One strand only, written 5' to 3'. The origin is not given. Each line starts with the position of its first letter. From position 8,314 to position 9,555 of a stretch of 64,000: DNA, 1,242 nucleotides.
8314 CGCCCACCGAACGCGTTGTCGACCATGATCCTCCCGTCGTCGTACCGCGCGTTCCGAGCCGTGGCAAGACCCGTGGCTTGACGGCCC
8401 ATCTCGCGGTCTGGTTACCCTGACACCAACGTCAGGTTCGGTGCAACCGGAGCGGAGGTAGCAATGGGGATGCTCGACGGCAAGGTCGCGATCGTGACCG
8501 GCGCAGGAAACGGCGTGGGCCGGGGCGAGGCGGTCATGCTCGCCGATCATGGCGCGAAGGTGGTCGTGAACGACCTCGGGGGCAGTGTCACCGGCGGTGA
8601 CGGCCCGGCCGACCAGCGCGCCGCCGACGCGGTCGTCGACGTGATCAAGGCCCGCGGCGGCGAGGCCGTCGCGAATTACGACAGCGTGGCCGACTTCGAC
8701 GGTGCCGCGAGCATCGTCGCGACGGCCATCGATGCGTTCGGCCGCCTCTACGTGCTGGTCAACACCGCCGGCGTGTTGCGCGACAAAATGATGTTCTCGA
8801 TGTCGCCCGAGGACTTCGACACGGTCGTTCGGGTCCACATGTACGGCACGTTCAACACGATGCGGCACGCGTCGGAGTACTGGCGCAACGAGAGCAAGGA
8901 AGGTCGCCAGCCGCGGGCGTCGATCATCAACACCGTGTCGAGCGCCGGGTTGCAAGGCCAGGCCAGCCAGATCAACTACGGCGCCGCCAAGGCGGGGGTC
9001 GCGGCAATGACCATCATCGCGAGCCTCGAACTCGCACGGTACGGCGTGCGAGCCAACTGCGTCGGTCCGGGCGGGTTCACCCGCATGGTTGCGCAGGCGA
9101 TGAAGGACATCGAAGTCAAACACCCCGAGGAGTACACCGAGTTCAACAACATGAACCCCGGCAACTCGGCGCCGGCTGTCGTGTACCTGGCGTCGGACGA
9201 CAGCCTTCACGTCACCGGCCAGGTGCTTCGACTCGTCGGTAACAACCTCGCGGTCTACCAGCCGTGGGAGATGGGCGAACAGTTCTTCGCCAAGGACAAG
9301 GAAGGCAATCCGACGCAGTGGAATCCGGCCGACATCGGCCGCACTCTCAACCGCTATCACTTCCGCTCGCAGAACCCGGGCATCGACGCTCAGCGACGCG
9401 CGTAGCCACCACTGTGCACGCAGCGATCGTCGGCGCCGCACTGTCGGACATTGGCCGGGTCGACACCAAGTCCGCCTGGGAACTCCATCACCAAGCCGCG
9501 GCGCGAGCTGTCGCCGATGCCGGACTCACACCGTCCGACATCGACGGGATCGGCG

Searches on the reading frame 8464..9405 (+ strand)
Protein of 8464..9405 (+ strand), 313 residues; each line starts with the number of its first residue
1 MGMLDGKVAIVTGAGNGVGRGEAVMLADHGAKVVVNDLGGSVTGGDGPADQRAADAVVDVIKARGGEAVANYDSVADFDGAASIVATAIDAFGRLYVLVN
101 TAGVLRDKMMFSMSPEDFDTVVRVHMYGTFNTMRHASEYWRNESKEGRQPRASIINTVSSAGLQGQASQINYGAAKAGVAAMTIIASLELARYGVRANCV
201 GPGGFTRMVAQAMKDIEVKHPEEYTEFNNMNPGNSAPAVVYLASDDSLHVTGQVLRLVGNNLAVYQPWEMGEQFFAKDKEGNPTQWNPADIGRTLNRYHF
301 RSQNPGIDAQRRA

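Call 43: find_encoding_contigs(protein=window:8464-9405:+, flank=10000, max_places=10)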
Protein window:8464-9405:+ (313 aa): no gene with exactly this product is on record in the collection.
